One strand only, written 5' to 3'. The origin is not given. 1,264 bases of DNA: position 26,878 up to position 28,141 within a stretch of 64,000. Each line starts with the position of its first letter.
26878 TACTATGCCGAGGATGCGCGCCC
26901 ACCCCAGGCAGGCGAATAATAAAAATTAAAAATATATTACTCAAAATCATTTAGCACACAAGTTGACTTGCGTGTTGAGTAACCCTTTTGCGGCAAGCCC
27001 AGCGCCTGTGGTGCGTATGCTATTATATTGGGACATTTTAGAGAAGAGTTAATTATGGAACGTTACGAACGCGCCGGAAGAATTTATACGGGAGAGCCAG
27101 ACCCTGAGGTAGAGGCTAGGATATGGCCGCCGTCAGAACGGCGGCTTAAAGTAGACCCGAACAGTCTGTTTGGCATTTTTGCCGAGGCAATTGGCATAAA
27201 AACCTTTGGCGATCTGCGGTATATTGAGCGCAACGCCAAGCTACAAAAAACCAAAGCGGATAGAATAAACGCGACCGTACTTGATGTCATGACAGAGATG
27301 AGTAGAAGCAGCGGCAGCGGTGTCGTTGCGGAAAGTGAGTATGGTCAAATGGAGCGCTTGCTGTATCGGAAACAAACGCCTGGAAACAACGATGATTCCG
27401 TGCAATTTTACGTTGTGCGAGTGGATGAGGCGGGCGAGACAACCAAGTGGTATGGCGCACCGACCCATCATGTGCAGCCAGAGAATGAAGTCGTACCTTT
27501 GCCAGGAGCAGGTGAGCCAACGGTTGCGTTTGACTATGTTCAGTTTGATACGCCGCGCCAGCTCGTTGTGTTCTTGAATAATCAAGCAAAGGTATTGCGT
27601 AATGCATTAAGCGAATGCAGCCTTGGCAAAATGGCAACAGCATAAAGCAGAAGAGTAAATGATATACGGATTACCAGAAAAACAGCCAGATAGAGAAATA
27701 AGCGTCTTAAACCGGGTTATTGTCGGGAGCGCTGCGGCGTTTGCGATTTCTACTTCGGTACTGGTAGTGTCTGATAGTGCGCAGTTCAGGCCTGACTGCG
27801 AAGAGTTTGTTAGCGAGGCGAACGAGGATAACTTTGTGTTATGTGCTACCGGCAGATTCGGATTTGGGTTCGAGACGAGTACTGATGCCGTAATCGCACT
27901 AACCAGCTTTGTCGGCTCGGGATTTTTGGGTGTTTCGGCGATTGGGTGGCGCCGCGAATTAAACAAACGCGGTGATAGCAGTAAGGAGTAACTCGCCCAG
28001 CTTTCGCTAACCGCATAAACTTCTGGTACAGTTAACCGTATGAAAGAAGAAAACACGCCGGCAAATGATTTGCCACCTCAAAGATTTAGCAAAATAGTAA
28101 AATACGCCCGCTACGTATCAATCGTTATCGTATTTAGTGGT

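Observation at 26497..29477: Duplicated two-gene module (A1-B1 / A2-B2) of unknown function, separated by two small membrane proteins and flanked by redox-type enzymes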

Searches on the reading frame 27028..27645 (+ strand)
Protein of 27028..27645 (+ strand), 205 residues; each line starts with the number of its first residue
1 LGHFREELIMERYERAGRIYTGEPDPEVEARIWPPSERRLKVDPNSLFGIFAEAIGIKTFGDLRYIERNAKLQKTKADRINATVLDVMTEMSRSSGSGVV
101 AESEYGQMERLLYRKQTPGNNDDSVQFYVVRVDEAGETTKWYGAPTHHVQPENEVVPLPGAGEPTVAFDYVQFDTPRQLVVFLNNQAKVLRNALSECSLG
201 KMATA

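Call 5: search_protein_families(library=pfam, proteins=[window:27028-27645:+], max_evalue=1)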
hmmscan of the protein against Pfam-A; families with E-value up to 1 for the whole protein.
window:27028-27645:+ (205 aa): 1 family
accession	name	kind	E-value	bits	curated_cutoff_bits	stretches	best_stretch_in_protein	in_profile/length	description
PF09856.14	ScfRs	-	0.055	13.7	24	1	122-149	7-34/157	Short-chain fatty acyl coenzyme A regulator, C-terminal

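Call 9: find_homologous_proteins(query=window:27028-27645:+)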
Query window:27028-27645:+ (205 aa): 1 proteins with E <= 0.001 among 116 candidates.
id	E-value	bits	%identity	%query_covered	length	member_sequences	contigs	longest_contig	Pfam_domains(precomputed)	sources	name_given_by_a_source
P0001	2.0e-126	437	100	96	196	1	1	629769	-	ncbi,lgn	-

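Call 11: find_encoding_contigs(protein=P0001, flank=10000, max_places=3)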
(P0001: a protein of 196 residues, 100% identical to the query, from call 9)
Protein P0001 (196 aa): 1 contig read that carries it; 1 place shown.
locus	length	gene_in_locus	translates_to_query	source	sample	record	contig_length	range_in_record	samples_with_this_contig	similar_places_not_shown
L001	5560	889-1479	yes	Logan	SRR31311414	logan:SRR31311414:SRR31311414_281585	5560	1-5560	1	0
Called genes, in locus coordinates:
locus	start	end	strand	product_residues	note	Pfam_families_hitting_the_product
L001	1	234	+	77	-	?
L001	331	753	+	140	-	-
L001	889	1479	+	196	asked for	-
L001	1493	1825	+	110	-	-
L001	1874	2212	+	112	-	-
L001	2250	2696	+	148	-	-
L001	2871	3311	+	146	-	-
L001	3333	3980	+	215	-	PF03473:MOSC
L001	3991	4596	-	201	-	-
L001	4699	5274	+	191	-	-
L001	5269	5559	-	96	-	?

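Call 18: search_protein_families(library=phrogs, proteins=[window:27055-27645:+], max_evalue=1)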
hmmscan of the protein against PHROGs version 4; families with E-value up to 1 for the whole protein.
window:27055-27645:+ (196 aa): 1 family
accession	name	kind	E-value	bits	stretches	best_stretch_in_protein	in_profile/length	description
phrog_26750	-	unknown function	0.21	13.1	1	83-119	20-50/65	-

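Call 19: search_protein_families(library=padloc, proteins=[window:27055-27645:+], max_evalue=1)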
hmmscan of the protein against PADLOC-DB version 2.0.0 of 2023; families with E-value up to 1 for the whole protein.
window:27055-27645:+ (196 aa): 0 families

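Call 20: search_protein_families(library=ncbifam, proteins=[window:27055-27645:+], max_evalue=1)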
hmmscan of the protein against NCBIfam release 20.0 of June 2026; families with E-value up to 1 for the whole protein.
window:27055-27645:+ (196 aa): 0 families

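Call 22: predict_structure(alignment_id=A1)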
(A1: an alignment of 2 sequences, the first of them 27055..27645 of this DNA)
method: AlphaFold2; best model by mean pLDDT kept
length: 196 residues; sequences in the alignment: 2
mean_pLDDT: 66.5   pTM: 0.66
mean pLDDT of the five models: 66.5, 64.9, 63.9, 53.6, 51.4
residues with pLDDT >= 90: 0; 70-90: 114; 50-70: 42; < 50: 40
segments of 3 or more residues with pLDDT < 50: 1-26, 150-157, 193-196
pLDDT, mean of each block of 10 residues (from residue 1): 30 35 50 71 77 80 79 81 60 58 79 79 71 82 56 49 80 85 74 43
secondary structure, 60 per line:
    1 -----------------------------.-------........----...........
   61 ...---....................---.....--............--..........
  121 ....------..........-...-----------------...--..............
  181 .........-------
elements in order: H38-45 H51-63 H67-85 E90-94 E97-108 E111-124 E131-140 E162-164 H167-189

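Call 25: search_protein_representatives(alignment_id=A1)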
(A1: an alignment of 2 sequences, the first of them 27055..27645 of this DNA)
Query: 2 sequences, 197 profile positions. Proteins with E-value up to 0.001 (for the whole library): 8; up to 1e-10: 5; up to 1e-30: 2. The best 8 are listed.
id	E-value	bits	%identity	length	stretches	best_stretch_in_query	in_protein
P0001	2.1e-109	380.0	-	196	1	1-197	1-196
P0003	8.6e-75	267.0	-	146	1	41-188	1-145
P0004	1.8e-22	96.3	-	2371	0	-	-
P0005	1.8e-17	80.0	-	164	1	88-188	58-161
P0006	2.0e-17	79.8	-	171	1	36-184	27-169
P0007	8.3e-06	41.9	-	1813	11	113-146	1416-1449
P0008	2.9e-04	36.8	-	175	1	32-183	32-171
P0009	4.0e-04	36.4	-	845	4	13-84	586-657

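Call 31: find_homologous_proteins(query=A3, max_evalue=0.01)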
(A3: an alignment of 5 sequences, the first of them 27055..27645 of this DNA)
Query A3 (5 sequences) (196 aa, profile of the alignment): 3 proteins with E <= 0.01 among 998 candidates.
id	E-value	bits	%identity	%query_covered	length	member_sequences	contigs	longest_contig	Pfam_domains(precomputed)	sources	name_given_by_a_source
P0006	3.7e-67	244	22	71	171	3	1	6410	-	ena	-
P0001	7.5e-65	236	100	100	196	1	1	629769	-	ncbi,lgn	-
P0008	3.2e-56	208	24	78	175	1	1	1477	-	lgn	-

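Call 34: find_encoding_contigs(protein=P0006, flank=10000)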
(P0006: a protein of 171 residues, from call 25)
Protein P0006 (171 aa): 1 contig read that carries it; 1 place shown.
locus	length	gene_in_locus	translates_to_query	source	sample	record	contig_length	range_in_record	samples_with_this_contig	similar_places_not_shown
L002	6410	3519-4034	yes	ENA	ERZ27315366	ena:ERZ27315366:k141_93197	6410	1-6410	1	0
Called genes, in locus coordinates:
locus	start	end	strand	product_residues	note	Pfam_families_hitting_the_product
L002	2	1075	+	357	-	?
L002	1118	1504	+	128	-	-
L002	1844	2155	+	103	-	-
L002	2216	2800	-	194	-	-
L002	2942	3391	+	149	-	PF08818:DUF1801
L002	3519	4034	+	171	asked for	-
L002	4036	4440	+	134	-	-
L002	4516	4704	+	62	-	-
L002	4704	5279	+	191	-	-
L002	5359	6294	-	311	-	-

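Call 35: find_encoding_contigs(protein=P0008, flank=10000)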
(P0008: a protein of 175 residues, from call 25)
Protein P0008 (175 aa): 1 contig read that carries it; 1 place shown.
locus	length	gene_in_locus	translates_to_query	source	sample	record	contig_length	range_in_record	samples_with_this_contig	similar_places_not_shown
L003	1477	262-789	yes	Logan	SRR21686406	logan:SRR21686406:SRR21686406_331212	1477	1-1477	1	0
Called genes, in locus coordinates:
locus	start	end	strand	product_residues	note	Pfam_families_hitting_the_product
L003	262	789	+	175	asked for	-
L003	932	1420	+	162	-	-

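Call 51: find_encoding_contigs(protein=P0005, flank=10000)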
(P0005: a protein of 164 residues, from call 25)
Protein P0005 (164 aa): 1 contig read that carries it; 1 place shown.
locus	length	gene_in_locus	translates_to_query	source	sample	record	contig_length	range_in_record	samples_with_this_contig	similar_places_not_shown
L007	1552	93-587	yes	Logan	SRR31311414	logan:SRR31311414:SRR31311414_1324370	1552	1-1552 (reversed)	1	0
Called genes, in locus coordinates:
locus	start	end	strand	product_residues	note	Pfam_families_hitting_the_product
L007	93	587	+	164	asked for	-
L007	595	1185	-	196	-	-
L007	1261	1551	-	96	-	?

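Call 55: search_solved_structures(query=A3, max_evalue=10)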
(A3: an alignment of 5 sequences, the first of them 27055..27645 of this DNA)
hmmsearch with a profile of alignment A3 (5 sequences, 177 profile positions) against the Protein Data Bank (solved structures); distinct sequences matched with E-value up to 10: 1.
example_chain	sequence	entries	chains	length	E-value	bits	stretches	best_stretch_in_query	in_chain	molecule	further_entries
8uxa_e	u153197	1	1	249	0.32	14.1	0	48-107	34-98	Large ribosomal subunit protein uL10m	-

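Call 59: fold_search(model_id=the predicted structure, library=viral)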
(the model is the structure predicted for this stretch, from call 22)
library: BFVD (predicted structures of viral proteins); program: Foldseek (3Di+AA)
matches with E <= 10: 994; with E <= 0.001: 0
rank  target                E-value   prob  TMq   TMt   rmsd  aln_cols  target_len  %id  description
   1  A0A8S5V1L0            1.3e-02  0.89  0.27  0.36   9.5       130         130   15  Uncharacterized protein [Myoviridae sp. ctJ2i1]
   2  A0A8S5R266            3.2e-02  0.82  0.26  0.42   7.6       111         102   10  Uncharacterized protein [Myoviridae sp. ct78050]
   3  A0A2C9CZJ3            5.6e-02  0.30  0.18  0.21  16.5       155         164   11  Uncharacterized protein [Yersinia phage fHe-Yen9-03]
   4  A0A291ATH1            5.6e-02  0.11  0.15  0.09  27.2       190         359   13  Uncharacterized protein [Pandoravirus salinus]
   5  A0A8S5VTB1            6.3e-02  0.33  0.22  0.23  19.5       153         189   12  (no name in the UniProt tables at hand)
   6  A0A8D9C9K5            7.5e-02  0.60  0.28  0.29  10.2       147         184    7  Uncharacterized protein [uncultured marine phage]
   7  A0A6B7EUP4            8.9e-02  0.10  0.15  0.09  14.5       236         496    9  (no name in the UniProt tables at hand)
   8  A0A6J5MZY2            9.5e-02  0.44  0.27  0.34  11.7       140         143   12  Uncharacterized protein [uncultured Caudovirales phage]
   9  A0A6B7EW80            9.5e-02  0.25  0.20  0.12  15.0       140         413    8  (no name in the UniProt tables at hand)
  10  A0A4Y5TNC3            1.1e-01  0.54  0.27  0.36  11.3       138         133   13  (no name in the UniProt tables at hand)
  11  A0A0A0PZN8            1.1e-01  0.41  0.19  0.35  13.4       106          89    7  DUF7355 domain-containing protein [Pectobacterium bacteriophage PM2]
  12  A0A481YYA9            1.1e-01  0.14  0.18  0.19  18.6       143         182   10  Uncharacterized protein [Marseillevirus LCMAC202]
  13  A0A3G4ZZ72            1.1e-01  0.11  0.15  0.10  23.5       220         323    6  Uncharacterized protein [Gaeavirus sp.]
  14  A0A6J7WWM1            1.2e-01  0.72  0.34  0.29   6.8       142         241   13  DUF932 domain-containing protein [uncultured Caudovirales phage]
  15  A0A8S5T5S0            1.3e-01  0.35  0.25  0.33  10.1       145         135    9  Uncharacterized protein [Siphoviridae sp. ctGpg14]
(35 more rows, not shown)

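Call 64: search_protein_families(library=pfam, proteins=[L003:932-1420:+, L007:595-1185:-], max_evalue=0.01)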
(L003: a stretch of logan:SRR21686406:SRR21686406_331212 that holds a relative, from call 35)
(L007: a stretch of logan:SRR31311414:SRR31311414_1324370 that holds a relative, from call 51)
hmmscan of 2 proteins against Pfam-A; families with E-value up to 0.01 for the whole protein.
L003:932-1420:+ (162 aa): 0 families

L007:595-1185:- (196 aa): 0 families

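Call 65: search_protein_families(library=padloc, proteins=[L003:932-1420:+, P0005], max_evalue=0.01)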
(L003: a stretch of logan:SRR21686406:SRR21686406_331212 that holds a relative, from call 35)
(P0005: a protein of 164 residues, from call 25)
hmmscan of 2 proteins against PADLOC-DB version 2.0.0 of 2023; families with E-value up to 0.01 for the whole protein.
L003:932-1420:+ (162 aa): 0 families

P0005 (164 aa): 0 families

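Call 76: fold_search(model_id=the predicted structure, library=pdb)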
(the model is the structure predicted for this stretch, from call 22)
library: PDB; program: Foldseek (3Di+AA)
matches with E <= 10: 635; with E <= 0.001: 0
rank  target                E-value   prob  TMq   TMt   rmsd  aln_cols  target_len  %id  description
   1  3aaa_B                1.7e-01  0.28  0.24  0.19  13.6       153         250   16  Crystal Structure of Actin capping protein in complex with V-1 (released 2010-08-04)
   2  8p94_V                1.9e-01  0.44  0.29  0.23  13.9       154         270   14  Cryo-EM structure of cortactin stabilized Arp2/3-complex nucleated actin branches (released 2024-01-03)
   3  7dsa_B                1.9e-01  0.35  0.27  0.24  13.2       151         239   14  Crystal structure of actin capping protein in complex with V-1 (space group P62) (released 2021-03-03)
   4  3lk2_B                2.4e-01  0.33  0.27  0.23  11.0       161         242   12  Crystal structure of CapZ bound to the uncapping motif from CARMIL (released 2010-04-07)
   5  1jfm_A                2.4e-01  0.09  0.14  0.16  14.2       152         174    8  CRYSTAL STRUCTURE OF MURINE NK CELL LIGAND RAE-1 BETA (released 2002-02-20)
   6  7ds6_B                2.6e-01  0.23  0.24  0.22  12.2       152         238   14  Crystal structure of actin capping protein in complex with twinflin-1/CD2AP CPI chimera peptide (TWN-CDC) (released 2021-03-03)
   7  9y9l_Z                3.4e-01  0.35  0.28  0.22  12.4       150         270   12  CP at the barbed end with one cofilin on second-to-last subunit (released 2026-03-04)
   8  6c23_N                3.9e-01  0.08  0.17  0.11  13.4       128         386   12  Cryo-EM structure of PRC2 bound to cofactors AEBP2 and JARID2 in the Compact Active State (released 2018-01-24)
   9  9j0w_D                4.1e-01  0.06  0.09  0.04  12.9        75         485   20  CRYSTAL STRUCTURE OF A NOVEL ALDEHYDE DEHYDROGENASE FROM KLEBSIELLA PNEUMONIAE IN COMPLEX WITH COENZYME (released 2025-07-30)
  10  7ccc_D                4.3e-01  0.35  0.30  0.25  13.7       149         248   14  The structure of the actin filament uncapping complex mediated by twinfilin (released 2021-02-03)
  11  9j0w_C                4.3e-01  0.06  0.09  0.05  10.2        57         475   23  CRYSTAL STRUCTURE OF A NOVEL ALDEHYDE DEHYDROGENASE FROM KLEBSIELLA PNEUMONIAE IN COMPLEX WITH COENZYME (released 2025-07-30)
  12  9bli_B                4.6e-01  0.23  0.26  0.22  13.4       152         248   15  Crystal structure of Actin capping protein in complex with a fragment of Legionella pneumophila RavB (released 2025-05-07)
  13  3lk4_5                4.9e-01  0.21  0.26  0.23  12.7       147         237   16  Crystal structure of CapZ bound to the uncapping motif from CD2AP (released 2010-04-07)
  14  3lk4_2                4.9e-01  0.21  0.25  0.23  12.7       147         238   16  Crystal structure of CapZ bound to the uncapping motif from CD2AP (released 2010-04-07)
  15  7pdz_E                4.9e-01  0.16  0.24  0.20  12.7       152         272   12  Structure of capping protein bound to the barbed end of a cytoplasmic actin filament (released 2021-09-01)
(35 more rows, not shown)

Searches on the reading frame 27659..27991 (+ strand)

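Call 5: search_protein_families(library=pfam, proteins=[window:27659-27991:+], max_evalue=1)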
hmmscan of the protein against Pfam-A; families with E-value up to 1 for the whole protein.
window:27659-27991:+ (110 aa): 1 family
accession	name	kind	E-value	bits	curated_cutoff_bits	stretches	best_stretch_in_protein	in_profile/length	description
PF10745.14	DUF2530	-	0.065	13.9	25.5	0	82-106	46-70/77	Protein of unknown function (DUF2530)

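Call 18: search_protein_families(library=phrogs, proteins=[window:27659-27991:+], max_evalue=1)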
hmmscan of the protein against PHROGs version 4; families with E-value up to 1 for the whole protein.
window:27659-27991:+ (110 aa): 1 family
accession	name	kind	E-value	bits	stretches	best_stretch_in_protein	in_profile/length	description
phrog_6888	-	unknown function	0.28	12.1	1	48-63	23-38/50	-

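Call 19: search_protein_families(library=padloc, proteins=[window:27659-27991:+], max_evalue=1)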
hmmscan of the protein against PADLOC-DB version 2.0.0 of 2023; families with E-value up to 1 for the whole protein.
window:27659-27991:+ (110 aa): 0 families

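Call 20: search_protein_families(library=ncbifam, proteins=[window:27659-27991:+], max_evalue=1)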
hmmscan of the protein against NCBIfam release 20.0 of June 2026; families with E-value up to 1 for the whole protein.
window:27659-27991:+ (110 aa): 1 family
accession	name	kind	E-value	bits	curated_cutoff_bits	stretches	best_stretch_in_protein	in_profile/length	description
NF041519.1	bluetail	domain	0.13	12.1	21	1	70-88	26-47/55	bluetail domain-containing putative surface protein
